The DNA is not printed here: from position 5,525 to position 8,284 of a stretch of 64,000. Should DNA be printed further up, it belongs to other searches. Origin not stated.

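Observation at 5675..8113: Heptahaem cytochrome c fused to a His-containing polytopic membrane domain, embedded in a sugar-oxidoreductase operon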

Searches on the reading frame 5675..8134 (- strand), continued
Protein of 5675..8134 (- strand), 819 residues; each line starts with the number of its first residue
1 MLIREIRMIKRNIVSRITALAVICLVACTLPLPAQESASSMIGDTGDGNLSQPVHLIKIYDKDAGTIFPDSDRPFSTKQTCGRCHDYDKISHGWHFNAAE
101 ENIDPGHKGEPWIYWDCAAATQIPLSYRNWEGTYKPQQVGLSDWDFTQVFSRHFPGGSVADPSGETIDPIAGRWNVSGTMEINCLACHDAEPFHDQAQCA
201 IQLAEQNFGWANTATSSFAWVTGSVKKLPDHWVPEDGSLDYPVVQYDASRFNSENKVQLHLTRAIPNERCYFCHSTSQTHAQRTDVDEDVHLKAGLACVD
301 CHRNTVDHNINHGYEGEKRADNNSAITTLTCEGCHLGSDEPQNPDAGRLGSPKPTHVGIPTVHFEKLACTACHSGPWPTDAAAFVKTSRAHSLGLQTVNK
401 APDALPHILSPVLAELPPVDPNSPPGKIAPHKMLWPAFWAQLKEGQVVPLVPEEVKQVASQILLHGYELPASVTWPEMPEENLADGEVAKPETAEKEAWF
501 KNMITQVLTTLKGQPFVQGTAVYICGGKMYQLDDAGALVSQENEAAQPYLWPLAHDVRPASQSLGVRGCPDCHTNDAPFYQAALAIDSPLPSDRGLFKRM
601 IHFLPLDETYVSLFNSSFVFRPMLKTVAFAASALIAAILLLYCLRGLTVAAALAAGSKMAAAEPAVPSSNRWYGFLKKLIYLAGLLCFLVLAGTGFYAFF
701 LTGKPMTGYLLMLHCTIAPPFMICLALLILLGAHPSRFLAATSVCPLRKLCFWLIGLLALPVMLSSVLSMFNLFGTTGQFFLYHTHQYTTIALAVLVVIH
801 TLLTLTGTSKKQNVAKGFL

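Call 23: search_protein_families(library=pfam, proteins=[L004:11905-12552:+, L005:11952-12464:+, L006:11918-12529:+, P0009, P0048], max_evalue=10)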
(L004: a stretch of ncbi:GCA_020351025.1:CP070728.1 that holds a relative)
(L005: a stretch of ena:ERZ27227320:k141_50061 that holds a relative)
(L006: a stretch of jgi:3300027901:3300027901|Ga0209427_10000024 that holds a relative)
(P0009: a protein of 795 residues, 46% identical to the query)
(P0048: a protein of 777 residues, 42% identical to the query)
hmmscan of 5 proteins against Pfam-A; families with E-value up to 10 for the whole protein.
L004:11905-12552:+ (215 aa): 3 families
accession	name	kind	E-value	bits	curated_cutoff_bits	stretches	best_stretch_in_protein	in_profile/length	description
PF01292.26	Ni_hydr_CYTB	-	7.1e-10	39.4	30.1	1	68-210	13-164/179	Prokaryotic cytochrome b561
PF08058.16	NPCC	-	3.2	8.3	33.9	1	113-180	50-95/134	Nuclear pore complex component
PF05038.18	Cytochrom_B558a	-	9.4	6.2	25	1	11-37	105-135/184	Cytochrome Cytochrome b558 alpha-subunit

L005:11952-12464:+ (170 aa): 3 families
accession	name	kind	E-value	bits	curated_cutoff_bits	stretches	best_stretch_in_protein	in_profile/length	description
PF01292.26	Ni_hydr_CYTB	-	0.00024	21.3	30.1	1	20-167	12-168/179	Prokaryotic cytochrome b561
PF14358.11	DUF4405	-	0.026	15.5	26.7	1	17-63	2-59/66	Domain of unknown function (DUF4405)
PF06900.16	DUF1270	-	0.038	14.8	27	1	18-41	8-30/53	Protein of unknown function (DUF1270)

L006:11918-12529:+ (203 aa): 7 families
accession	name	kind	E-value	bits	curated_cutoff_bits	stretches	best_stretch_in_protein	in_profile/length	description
PF01292.26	Ni_hydr_CYTB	-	3.4e-09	37.2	30.1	2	53-196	13-166/179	Prokaryotic cytochrome b561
PF01794.25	Ferric_reduct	-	0.004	17.6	28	1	141-198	4-61/121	Ferric reductase like transmembrane component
PF04144.18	SCAMP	-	0.0056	17.4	27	1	110-192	2-80/172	SCAMP family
PF24416.1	DUF7548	-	0.046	14.1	27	1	48-104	79-135/137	Family of unknown function (DUF7548)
PF10864.13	DUF2663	-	0.61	10.9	25.2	1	133-199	14-77/127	Protein of unknown function (DUF2663)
PF00916.26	Sulfate_transp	-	1.9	7.6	23.2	1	115-200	134-215/380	Sulfate permease family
PF14358.11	DUF4405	-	2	9.4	26.7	2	142-191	6-64/66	Domain of unknown function (DUF4405)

P0009 (795 aa): 12 families
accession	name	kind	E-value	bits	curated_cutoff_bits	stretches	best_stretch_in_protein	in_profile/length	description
PF01292.26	Ni_hydr_CYTB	-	5.3e-09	36.5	30.1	1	657-790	14-166/179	Prokaryotic cytochrome b561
PF14522.11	Cytochrome_C7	-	1.3e-08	34.9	24.8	3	281-366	4-67/67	Cytochrome c7 and related cytochrome c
PF14537.11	Cytochrom_c3_2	-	1.8e-05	25.6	25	1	284-367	1-66/79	Cytochrome c3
PF22113.1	Mtrc-MtrF_II-IV_dom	-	0.00026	21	30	1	264-367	30-129/176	Outer membrane cytochrome MtrC/MtrF-like, domains II/IV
PF14376.11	Haem_bd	-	0.0071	16.8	27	1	524-566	36-79/133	Haem-binding domain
PF09534.15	Trp_oprn_chp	-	0.014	15.7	29.6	1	595-725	68-163/180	Tryptophan-associated transmembrane protein (Trp_oprn_chp)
PF22678.1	Cytochrom_c_NrfB-like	-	0.081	13.8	27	2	261-298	32-67/89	Cytochrome c-type protein NrfB-like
PF02411.20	MerT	-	0.17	12.3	32.9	1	671-751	30-112/116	MerT mercuric transport protein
PF11783.13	Cytochrome_cB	-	0.19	12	22.1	1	510-537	148-172/173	Cytochrome c bacterial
PF09630.15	DUF2024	-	0.23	11.8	27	0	259-273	49-63/81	Domain of unknown function (DUF2024)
PF02085.21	Cytochrom_CIII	-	0.35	11.7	22.9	0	264-300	48-86/101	Class III cytochrome C family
PF09699.15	Paired_CXXCH_1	-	0.79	9.9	20.6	0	178-189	8-19/41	Doubled CXXCH motif (Paired_CXXCH_1)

P0048 (777 aa): 13 families
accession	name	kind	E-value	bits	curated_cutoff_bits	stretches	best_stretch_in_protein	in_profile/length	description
PF14522.11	Cytochrome_C7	-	5.9e-10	39.3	24.8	3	278-366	3-67/67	Cytochrome c7 and related cytochrome c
PF01292.26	Ni_hydr_CYTB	-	8.9e-08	32.5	30.1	1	629-773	12-164/179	Prokaryotic cytochrome b561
PF22113.1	Mtrc-MtrF_II-IV_dom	-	2.7e-07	30.7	30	2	166-330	30-166/176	Outer membrane cytochrome MtrC/MtrF-like, domains II/IV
PF14537.11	Cytochrom_c3_2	-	1e-06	29.5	25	2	282-367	1-66/79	Cytochrome c3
PF22678.1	Cytochrom_c_NrfB-like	-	9.1e-05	23.3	27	2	250-295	27-66/89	Cytochrome c-type protein NrfB-like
PF03264.19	Cytochrom_NNT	-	0.00012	22.3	24.1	1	256-302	125-171/174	NapC/NirT cytochrome c family, N-terminal region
PF13435.11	Cytochrome_C554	-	0.0039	18.5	20.8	2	254-294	46-83/84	Cytochrome c554 and c-prime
PF03150.19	CCP_MauG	-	0.025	15.7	25.6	1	156-194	13-53/149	Di-haem cytochrome c peroxidase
PF09699.15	Paired_CXXCH_1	-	0.055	13.6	20.6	0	164-173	29-38/41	Doubled CXXCH motif (Paired_CXXCH_1)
PF11783.13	Cytochrome_cB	-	0.11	12.7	22.1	1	512-538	149-172/173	Cytochrome c bacterial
PF02085.21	Cytochrom_CIII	-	0.12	13.1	22.9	1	257-327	47-101/101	Class III cytochrome C family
PF01920.25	Prefoldin_2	-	0.16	12.4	27.6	1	439-483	46-90/106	Prefoldin subunit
PF09086.16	DUF1924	-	0.19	12.6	22.5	0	42-87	9-52/96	Domain of unknown function (DUF1924)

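Call 29: find_related_loci(query=A1, collection=genome_contigs, flank=10000)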
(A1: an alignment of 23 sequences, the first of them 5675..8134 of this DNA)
Query A1 (819 aa) in genome_contigs; peptide patterns used: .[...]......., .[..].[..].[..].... (x = any residue, [..] = any of these).
599 stretches matched a pattern (row limit reached: there are more); 574 encode a relative of the query (tblastn E <= 1e-3); the best 80 are kept; 80 distinct loci.
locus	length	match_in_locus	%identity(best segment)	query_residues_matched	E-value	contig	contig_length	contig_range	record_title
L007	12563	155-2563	44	10-812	0e+0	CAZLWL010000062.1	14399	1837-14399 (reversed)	MAG TPA_asm: uncultured Pirellulales bacterium isolate SRP068000_co1_351 genome assembly, contig: NODE_6858_length_14399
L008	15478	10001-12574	42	10-805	0e+0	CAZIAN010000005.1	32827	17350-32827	MAG TPA_asm: uncultured Pirellulales bacterium isolate binchicken_co81_115 genome assembly, contig: NODE_1561_length_328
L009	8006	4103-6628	42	34-805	0e+0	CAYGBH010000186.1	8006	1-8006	MAG TPA_asm: uncultured Pirellulales bacterium isolate ERP108616_co2_77 genome assembly, contig: NODE_17952_length_8006_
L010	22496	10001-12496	42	36-805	0e+0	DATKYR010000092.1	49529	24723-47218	MAG TPA_asm: Sedimentisphaerales bacterium isolate SMAG_U14224 k141_3069168, whole genome shotgun sequence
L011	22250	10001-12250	45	41-805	0e+0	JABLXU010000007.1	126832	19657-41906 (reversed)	MAG: Candidatus Omnitrophota bacterium isolate Ch114 contig7, whole genome shotgun sequence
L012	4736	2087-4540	41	21-811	0e+0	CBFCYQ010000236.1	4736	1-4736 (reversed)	MAG TPA_asm: uncultured bacterium isolate SRR26215689_metabat2_8 genome assembly, contig: ERZ25073498.18718, whole genom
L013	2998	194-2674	42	36-805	0e+0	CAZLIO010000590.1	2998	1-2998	MAG TPA_asm: uncultured Pirellulales bacterium isolate SRP214966_co6_189 genome assembly, contig: NODE_32346_length_2998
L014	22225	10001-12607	40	9-805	0e+0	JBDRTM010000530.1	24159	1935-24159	MAG: Planctomycetota bacterium isolate MEGAHIT-group-3.76 k141_426821, whole genome shotgun sequence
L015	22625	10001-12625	40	4-805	0e+0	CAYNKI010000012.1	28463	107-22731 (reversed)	MAG TPA_asm: uncultured Pirellulales bacterium isolate SRP068000_co1_139 genome assembly, contig: NODE_1907_length_28463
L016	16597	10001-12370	42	14-788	0e+0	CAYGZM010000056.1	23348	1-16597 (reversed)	MAG TPA_asm: uncultured Pirellulales bacterium isolate ERP119294_co1_448 genome assembly, contig: NODE_2600_length_23348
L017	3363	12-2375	42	20-805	0e+0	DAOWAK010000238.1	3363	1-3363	MAG TPA_asm: Sedimentisphaerales bacterium isolate CSMAG_1833 CSMAG_1833_k141_5737430_length_3363_cov_5.0000, whole geno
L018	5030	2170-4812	40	3-813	0e+0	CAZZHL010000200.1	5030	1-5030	MAG TPA_asm: uncultured Pirellulales bacterium isolate binchicken_co34_270 genome assembly, contig: NODE_30448_length_50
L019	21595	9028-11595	39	6-812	0e+0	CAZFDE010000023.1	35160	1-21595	MAG TPA_asm: uncultured Pirellulales bacterium isolate SRP141376_co4_307 genome assembly, contig: NODE_2163_length_35160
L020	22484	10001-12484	41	5-810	0e+0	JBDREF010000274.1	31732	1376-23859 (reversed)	MAG: Planctomycetota bacterium isolate MEGAHIT-group-1.301 k141_13492777, whole genome shotgun sequence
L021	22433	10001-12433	41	34-812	0e+0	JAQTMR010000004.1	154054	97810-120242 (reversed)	MAG: Phycisphaerae bacterium isolate STA_45 NODE_219_length_154054_cov_6.463473_Sandtown_A, whole genome shotgun sequenc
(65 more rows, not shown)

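Call 36: search_solved_structures(query=A1, max_evalue=1, show_alignments=2)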
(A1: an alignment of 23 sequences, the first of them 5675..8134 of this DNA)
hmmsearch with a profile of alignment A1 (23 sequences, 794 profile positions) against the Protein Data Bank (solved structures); distinct sequences matched with E-value up to 1: 6.
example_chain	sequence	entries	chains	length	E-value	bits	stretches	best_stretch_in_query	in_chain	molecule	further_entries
6v0a_A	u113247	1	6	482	0.0069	17.6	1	291-337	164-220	Nitrite reductase (cytochrome; ammonia-forming)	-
8bcx_A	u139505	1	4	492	0.014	16.5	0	291-341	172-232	Nitrite reductase (cytochrome; ammonia-forming)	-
28pb_A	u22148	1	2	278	0.041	15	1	265-312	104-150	Cytochrome c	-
7vrj_C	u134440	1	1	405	0.27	12.3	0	134-192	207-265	Photosynthetic reaction center cytochrome c subunit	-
1eys_C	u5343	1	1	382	0.34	12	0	139-190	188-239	PHOTOSYNTHETIC REACTION CENTER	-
8wdu_C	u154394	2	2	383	0.51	11.4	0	139-192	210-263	Photosynthetic reaction center cytochrome c subunit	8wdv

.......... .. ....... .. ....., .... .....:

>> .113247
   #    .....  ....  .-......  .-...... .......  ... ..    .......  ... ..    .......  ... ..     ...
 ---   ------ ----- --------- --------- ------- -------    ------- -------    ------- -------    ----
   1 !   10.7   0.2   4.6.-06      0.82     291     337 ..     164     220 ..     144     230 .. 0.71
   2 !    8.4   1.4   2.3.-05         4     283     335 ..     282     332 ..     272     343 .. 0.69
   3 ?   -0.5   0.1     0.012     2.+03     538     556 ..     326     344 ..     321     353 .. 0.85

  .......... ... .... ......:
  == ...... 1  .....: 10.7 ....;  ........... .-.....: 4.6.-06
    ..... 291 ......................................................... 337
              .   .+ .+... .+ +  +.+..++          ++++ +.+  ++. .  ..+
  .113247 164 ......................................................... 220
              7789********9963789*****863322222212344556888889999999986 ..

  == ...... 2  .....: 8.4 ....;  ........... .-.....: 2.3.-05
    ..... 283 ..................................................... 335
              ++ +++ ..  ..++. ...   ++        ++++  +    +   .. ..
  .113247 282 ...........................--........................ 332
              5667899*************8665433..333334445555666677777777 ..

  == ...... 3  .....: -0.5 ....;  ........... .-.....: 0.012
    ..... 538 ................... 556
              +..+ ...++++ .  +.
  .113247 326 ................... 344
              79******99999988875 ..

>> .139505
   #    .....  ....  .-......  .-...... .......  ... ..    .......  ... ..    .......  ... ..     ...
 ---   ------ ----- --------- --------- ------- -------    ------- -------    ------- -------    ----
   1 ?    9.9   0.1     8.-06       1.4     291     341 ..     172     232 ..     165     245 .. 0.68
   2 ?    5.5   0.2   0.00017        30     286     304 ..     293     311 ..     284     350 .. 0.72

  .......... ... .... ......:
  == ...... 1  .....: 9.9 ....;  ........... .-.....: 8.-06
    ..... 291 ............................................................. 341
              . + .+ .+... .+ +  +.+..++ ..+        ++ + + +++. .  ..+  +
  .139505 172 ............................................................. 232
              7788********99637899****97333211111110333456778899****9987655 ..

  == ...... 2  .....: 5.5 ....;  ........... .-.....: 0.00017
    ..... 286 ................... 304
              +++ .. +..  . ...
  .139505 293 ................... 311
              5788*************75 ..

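Call 39: predict_structure(alignment_id=A1)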
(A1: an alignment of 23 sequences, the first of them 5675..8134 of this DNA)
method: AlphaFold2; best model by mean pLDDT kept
length: 819 residues; sequences in the alignment: 23
mean_pLDDT: 60.2   pTM: 0.47
mean pLDDT of the five models: 60.2, 58.7, 58.2, 56.7, 53.2
residues with pLDDT >= 90: 84; 70-90: 245; 50-70: 187; < 50: 303
segments of 3 or more residues with pLDDT < 50: 8-10, 29-53, 90-94, 96-99, 107-109, 162-167, 265-434, 465-493, 552-574, 584-595, 811-819
pLDDT, mean of each block of 10 residues (from residue 1): 47 65 59 39 37 68 89 85 60 47 52 65 68 79 74 60 47 73 66 62 81 83 81 60 87 82 46 24 26 25 24 27 36 34 32 29 27 33 33 26 28 32 33 62 88 82 47 31 33 54 84 88 82 86 71 36 31 47 48 51 60 60 82 93 74 61 52 83 91 84 73 85 94 77 69 94 89 72 89 91 72 40
secondary structure, 60 per line:
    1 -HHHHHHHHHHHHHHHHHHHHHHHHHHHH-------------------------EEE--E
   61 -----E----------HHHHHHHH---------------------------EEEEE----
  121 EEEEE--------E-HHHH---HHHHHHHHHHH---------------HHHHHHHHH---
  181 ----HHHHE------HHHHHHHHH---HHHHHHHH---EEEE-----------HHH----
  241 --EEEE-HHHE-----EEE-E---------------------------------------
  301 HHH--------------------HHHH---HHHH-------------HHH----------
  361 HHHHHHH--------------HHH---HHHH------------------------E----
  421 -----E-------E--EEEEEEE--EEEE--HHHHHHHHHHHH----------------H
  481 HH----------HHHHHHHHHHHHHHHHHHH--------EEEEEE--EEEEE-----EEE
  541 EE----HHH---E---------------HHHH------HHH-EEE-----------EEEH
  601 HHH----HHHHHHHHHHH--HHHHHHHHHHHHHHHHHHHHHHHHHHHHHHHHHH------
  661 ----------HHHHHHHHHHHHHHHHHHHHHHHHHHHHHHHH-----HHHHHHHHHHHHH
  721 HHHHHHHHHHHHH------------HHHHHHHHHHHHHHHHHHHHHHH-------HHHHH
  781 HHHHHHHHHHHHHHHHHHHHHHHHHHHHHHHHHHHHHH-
elements in order (helices of 4 or more, strands of 3 or more residues): H2-29 E55-57 H77-84 E112-116 E121-125 H136-139 H143-153 H169-177 H185-188 H196-204 H208-215 E219-222 E243-246 E257-259 H324-327 H331-334 H361-367 H388-391 E437-443 E446-449 H452-463 H493-511 E520-525 E528-532 E538-542 H569-572 E583-585 E597-599 H600-603 H608-618 H621-654 H671-702 H708-733 H746-768 H776-818

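Call 42: search_protein_representatives(protein=window:5675-8134:-)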
Query: 819 residues. Proteins with E-value up to 0.001 (for the whole library): 1322; up to 1e-10: 799; up to 1e-30: 344. The best 150 are listed.
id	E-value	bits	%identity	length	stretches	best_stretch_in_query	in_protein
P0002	0.0e+00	1180.7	86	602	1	221-811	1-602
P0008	8.0e-204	695.8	48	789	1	10-811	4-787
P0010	4.0e-201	686.9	46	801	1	21-802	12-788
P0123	6.5e-178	610.1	43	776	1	26-812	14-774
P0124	3.2e-172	591.3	43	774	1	9-807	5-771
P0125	5.0e-169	580.7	47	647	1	23-653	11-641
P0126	2.9e-166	571.6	49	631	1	33-650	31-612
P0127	5.8e-165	567.3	45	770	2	34-462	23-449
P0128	2.2e-161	555.4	43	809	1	30-804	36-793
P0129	5.9e-161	554.0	39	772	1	19-799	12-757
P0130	9.7e-161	553.3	46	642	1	32-648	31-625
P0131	6.5e-159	547.3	44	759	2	39-477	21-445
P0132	1.1e-157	543.2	48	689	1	27-657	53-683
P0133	3.3e-156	538.3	46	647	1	26-651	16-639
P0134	1.0e-153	530.1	43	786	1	24-801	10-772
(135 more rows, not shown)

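Call 57: predict_structure(alignment_id=A2)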
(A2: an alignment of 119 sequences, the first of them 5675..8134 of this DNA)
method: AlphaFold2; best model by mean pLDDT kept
length: 819 residues; sequences in the alignment: 119
mean_pLDDT: 80.1   pTM: 0.79
mean pLDDT of the five models: 80.1, 79.5, 78.5, 77.7, 77.4
residues with pLDDT >= 90: 290; 70-90: 317; 50-70: 178; < 50: 34
segments of 3 or more residues with pLDDT < 50: 32-36, 163-167, 354-357, 482-485, 559-563
pLDDT, mean of each block of 10 residues (from residue 1): 51 69 76 54 71 84 95 94 87 78 64 89 90 91 88 79 50 81 85 85 93 93 91 79 95 93 74 72 55 68 67 61 63 62 54 51 65 72 88 79 88 80 74 95 96 91 64 69 51 80 94 95 97 96 95 63 58 84 91 86 89 81 89 97 88 78 65 92 95 90 82 90 97 86 76 97 91 75 92 95 83 56
secondary structure, 60 per line:
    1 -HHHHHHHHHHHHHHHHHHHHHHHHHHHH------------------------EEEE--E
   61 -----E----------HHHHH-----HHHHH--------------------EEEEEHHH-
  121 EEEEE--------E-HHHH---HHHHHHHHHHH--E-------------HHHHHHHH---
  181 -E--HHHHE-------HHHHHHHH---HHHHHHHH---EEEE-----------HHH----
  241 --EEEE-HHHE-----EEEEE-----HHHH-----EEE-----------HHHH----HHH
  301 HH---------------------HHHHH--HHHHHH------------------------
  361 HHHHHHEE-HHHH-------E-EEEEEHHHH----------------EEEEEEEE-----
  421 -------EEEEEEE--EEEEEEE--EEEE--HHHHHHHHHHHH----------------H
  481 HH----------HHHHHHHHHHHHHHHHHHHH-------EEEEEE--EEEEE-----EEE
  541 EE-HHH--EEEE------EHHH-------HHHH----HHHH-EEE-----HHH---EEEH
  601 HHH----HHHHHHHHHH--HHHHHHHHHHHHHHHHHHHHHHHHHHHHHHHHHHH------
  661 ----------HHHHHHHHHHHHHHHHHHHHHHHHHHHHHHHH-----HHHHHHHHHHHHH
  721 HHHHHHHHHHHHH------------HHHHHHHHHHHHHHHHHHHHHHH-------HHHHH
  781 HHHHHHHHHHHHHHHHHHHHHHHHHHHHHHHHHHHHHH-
elements in order (helices of 4 or more, strands of 3 or more residues): H2-29 E54-57 H77-81 H87-91 E112-116 E121-125 H136-139 H143-153 H170-177 H185-188 H197-204 H208-215 E219-222 E243-246 E257-261 H267-270 E276-278 H290-293 H298-302 H324-328 H331-336 H361-366 H370-373 E383-387 H388-391 E408-415 E428-434 E437-443 E446-449 H452-463 H493-512 E520-525 E528-532 E538-542 E549-552 H570-573 H578-581 E583-585 E597-599 H600-603 H608-617 H620-654 H671-702 H708-733 H746-768 H776-818
